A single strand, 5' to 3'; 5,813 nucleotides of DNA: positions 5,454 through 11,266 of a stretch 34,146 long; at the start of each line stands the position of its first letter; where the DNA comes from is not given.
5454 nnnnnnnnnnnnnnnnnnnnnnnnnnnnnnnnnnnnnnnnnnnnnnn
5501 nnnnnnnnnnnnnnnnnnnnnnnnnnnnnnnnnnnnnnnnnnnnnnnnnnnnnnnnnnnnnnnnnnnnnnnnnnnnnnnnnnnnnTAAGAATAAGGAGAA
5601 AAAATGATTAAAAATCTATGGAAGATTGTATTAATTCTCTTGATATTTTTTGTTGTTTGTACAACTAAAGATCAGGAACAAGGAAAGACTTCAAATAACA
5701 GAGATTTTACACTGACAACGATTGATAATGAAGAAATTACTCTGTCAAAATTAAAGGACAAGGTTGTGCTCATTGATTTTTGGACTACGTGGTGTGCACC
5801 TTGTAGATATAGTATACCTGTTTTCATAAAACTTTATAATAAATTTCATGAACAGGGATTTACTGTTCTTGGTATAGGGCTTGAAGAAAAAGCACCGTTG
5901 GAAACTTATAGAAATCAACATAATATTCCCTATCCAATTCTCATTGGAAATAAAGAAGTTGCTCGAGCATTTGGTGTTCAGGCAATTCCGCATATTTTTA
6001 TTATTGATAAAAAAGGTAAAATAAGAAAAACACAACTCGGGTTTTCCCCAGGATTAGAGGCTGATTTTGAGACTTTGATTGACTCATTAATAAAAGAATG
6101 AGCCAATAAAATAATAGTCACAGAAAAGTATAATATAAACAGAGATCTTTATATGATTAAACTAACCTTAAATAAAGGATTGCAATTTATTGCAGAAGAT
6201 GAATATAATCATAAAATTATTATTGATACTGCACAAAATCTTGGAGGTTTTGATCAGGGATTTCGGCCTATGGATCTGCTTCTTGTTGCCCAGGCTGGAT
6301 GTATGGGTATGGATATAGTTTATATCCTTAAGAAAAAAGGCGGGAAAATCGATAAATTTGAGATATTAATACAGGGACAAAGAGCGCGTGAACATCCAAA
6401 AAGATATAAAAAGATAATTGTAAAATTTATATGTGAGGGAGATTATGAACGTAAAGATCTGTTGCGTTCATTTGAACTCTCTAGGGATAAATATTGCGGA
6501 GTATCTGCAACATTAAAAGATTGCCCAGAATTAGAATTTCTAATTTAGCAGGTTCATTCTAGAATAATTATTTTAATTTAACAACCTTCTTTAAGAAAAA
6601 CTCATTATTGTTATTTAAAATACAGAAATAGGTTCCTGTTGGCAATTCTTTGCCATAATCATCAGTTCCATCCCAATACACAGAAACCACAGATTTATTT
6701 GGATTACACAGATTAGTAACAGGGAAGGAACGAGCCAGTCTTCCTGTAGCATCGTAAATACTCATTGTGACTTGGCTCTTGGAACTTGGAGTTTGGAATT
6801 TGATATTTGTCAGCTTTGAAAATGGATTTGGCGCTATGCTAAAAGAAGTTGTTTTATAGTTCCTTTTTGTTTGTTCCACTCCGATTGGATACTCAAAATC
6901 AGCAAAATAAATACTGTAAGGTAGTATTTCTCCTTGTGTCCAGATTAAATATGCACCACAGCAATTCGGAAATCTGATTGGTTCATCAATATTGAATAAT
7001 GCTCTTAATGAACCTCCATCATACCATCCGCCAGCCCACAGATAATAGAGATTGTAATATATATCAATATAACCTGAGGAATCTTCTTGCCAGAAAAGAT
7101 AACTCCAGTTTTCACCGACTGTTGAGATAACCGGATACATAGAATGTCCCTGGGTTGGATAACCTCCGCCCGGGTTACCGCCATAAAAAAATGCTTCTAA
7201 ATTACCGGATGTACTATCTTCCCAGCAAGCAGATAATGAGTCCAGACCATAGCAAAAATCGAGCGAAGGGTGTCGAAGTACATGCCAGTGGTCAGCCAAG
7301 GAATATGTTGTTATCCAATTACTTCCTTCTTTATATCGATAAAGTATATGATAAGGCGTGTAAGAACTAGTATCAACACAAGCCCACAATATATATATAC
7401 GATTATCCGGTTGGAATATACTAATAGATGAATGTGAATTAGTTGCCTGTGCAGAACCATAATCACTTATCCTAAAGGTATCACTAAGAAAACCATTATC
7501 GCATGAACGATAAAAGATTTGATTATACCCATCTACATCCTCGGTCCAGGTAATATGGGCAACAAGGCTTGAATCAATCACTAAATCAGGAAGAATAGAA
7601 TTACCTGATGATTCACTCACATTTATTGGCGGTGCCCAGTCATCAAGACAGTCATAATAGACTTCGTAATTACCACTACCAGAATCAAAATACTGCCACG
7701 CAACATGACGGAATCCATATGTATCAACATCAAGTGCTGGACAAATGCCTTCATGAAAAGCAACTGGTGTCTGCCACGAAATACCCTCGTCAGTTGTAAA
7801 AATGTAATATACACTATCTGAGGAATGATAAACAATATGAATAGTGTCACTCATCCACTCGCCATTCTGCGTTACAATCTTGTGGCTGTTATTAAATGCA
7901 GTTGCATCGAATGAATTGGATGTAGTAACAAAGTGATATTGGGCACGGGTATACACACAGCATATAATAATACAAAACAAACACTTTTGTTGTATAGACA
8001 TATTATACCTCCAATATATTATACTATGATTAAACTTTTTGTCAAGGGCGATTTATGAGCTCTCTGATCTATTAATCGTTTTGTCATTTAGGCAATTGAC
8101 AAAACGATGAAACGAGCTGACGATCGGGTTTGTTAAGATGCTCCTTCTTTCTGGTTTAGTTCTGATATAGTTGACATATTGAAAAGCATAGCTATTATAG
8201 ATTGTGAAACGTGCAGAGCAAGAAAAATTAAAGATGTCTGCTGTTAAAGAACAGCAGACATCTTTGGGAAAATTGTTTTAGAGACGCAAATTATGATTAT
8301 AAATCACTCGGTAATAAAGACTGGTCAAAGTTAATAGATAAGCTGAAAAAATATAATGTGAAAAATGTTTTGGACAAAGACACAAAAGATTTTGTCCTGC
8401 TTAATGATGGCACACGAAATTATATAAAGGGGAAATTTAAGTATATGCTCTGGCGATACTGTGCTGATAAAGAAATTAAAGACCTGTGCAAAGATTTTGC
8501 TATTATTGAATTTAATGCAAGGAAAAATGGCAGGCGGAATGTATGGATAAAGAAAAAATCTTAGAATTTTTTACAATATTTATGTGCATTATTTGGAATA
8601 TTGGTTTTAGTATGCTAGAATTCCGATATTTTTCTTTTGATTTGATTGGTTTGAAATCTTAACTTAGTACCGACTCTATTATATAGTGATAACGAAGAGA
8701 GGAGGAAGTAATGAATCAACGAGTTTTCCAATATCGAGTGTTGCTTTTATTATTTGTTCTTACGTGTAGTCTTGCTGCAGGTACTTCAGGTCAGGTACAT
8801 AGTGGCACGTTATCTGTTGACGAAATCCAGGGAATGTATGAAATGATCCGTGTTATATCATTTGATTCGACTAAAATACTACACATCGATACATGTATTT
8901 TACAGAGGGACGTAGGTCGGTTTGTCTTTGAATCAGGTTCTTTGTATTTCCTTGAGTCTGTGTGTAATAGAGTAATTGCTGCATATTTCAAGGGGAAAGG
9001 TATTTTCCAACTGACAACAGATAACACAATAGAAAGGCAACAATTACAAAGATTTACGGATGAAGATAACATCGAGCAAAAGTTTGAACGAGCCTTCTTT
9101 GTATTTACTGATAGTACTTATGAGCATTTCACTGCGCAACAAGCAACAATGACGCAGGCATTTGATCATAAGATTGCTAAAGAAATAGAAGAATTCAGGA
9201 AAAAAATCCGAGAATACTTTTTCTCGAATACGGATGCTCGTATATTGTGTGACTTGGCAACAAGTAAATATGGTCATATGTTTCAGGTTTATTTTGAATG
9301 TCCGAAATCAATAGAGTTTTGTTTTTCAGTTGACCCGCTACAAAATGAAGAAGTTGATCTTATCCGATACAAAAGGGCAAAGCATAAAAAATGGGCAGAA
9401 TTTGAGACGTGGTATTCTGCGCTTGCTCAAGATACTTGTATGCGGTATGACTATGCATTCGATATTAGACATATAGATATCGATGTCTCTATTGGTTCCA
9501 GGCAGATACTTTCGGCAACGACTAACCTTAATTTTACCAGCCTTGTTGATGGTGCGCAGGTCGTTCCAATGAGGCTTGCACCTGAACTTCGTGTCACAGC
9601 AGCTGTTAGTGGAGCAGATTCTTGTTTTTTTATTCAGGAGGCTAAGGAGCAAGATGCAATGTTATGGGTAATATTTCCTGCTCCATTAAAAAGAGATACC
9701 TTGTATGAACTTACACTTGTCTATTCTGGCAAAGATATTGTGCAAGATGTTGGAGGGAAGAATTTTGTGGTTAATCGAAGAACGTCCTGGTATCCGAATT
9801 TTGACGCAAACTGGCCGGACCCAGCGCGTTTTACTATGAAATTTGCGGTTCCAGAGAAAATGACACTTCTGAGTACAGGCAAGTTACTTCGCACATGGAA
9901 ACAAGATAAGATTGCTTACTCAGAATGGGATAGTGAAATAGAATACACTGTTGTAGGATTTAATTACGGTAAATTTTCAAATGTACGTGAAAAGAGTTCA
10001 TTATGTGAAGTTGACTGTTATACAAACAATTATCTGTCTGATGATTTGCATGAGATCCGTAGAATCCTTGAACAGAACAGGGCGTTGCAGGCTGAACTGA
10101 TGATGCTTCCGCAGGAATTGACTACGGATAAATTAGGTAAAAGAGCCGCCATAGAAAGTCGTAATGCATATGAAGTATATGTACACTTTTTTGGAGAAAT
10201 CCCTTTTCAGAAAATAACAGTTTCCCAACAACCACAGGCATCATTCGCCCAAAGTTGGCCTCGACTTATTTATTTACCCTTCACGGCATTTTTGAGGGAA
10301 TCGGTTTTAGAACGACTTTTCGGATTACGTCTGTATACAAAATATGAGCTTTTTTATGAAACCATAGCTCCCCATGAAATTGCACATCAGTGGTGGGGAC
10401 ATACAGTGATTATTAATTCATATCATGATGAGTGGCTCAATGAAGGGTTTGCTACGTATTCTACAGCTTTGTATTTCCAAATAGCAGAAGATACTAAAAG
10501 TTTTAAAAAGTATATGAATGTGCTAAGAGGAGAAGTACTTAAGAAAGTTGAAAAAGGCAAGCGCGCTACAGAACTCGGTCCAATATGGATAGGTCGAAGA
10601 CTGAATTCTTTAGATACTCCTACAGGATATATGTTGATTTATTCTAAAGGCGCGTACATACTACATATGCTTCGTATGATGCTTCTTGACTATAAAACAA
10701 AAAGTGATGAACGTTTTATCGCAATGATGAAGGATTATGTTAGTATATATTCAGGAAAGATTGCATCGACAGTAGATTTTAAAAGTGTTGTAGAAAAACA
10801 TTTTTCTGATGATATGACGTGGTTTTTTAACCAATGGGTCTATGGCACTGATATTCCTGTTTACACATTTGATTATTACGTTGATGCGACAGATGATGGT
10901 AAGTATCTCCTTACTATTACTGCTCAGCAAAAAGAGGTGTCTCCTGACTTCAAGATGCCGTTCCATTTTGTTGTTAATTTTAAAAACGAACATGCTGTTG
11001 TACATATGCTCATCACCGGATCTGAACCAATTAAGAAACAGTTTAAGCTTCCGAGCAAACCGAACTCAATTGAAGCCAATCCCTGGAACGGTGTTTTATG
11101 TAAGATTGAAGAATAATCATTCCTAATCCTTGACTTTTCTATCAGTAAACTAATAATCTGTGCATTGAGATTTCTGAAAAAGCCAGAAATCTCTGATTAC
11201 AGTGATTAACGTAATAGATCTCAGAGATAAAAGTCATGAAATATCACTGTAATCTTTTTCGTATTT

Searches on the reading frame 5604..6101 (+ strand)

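Call 44: search_protein_families(library=pfam, proteins=[window:5604-6101:+], max_evalue=0.0001)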
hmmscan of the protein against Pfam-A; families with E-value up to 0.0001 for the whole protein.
window:5604-6101:+ (165 aa): 5 families
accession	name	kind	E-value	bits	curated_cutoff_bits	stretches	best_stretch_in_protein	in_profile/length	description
PF00578.27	AhpC-TSA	-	4.1e-26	91.8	26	1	34-142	7-123/124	AhpC/TSA family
PF08534.16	Redoxin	-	1.8e-24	86.7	26.6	1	34-157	8-146/148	Redoxin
PF13905.12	Thioredoxin_8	-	9.3e-14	52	27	1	52-140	1-94/94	Thioredoxin-like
PF00085.26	Thioredoxin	-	8.2e-11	42.3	23.5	1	49-101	16-66/103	Thioredoxin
PF13098.12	Thioredoxin_2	-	3.2e-05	24.6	27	1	51-146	4-93/104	Thioredoxin-like domain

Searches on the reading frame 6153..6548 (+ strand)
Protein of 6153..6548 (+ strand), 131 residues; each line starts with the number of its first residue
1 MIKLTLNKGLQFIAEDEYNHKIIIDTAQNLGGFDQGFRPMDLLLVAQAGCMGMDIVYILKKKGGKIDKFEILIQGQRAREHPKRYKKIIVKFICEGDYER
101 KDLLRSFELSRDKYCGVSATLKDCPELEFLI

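Call 44: search_protein_families(library=pfam, proteins=[window:6153-6548:+], max_evalue=0.0001)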
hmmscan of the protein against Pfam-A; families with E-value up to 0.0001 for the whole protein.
window:6153-6548:+ (131 aa): 1 family
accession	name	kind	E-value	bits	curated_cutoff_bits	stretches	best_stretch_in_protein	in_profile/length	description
PF02566.24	OsmC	-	7.4e-15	55.6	27.5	1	32-128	1-98/100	OsmC-like protein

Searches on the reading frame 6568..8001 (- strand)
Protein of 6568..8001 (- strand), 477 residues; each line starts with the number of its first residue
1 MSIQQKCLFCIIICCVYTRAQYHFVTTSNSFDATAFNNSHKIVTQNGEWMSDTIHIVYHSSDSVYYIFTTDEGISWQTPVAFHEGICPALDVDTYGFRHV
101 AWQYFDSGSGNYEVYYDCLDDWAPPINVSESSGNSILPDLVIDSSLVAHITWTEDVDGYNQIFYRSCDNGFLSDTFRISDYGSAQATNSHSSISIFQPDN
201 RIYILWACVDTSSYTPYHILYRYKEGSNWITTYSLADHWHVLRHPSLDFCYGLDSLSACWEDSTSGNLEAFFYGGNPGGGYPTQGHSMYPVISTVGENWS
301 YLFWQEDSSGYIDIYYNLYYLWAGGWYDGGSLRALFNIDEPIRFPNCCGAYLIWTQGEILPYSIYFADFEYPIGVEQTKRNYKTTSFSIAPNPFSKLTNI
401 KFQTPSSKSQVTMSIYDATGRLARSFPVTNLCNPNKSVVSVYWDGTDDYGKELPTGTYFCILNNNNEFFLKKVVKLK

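Call 44: search_protein_families(library=pfam, proteins=[window:6568-8001:-], max_evalue=0.0001)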
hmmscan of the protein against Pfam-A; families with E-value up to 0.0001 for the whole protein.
window:6568-8001:- (477 aa): 2 families
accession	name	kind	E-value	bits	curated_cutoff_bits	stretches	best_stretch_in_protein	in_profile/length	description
PF13860.13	FlgD_ig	-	7.4e-08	32.7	27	1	399-458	13-69/79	FlgD Ig-like domain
PF18962.6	Por_Secre_tail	-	6.9e-07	29.9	27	1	391-474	3-74/75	Secretion system C-terminal sorting domain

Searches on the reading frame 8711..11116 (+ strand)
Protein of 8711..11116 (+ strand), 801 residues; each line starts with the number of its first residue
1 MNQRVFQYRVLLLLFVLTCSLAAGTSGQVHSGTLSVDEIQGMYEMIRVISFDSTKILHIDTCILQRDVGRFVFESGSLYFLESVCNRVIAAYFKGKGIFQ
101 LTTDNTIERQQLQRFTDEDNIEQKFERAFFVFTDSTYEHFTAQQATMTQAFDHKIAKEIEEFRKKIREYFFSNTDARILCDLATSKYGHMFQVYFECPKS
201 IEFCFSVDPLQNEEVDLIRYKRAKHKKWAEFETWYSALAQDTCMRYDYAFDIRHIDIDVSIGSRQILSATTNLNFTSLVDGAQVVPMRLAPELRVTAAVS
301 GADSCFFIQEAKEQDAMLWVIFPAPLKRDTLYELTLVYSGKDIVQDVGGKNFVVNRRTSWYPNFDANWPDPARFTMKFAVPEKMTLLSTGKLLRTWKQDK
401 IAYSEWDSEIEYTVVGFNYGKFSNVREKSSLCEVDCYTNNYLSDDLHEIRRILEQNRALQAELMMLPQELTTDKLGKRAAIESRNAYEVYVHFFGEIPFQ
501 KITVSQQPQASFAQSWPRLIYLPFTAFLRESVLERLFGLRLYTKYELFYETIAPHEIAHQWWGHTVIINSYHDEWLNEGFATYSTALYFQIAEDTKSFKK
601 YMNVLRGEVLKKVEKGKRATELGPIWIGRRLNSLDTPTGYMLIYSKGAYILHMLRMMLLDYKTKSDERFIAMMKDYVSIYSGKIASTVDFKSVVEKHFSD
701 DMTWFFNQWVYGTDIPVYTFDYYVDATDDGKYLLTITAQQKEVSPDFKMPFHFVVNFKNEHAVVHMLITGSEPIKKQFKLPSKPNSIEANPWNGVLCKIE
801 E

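Call 44: search_protein_families(library=pfam, proteins=[window:8711-11116:+], max_evalue=0.0001)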
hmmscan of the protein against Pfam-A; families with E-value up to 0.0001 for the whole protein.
window:8711-11116:+ (801 aa): 1 family
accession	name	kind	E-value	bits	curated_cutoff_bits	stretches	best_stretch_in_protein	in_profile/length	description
PF01433.26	Peptidase_M1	-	2e-17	64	27.7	1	551-709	69-218/218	Peptidase family M1 domain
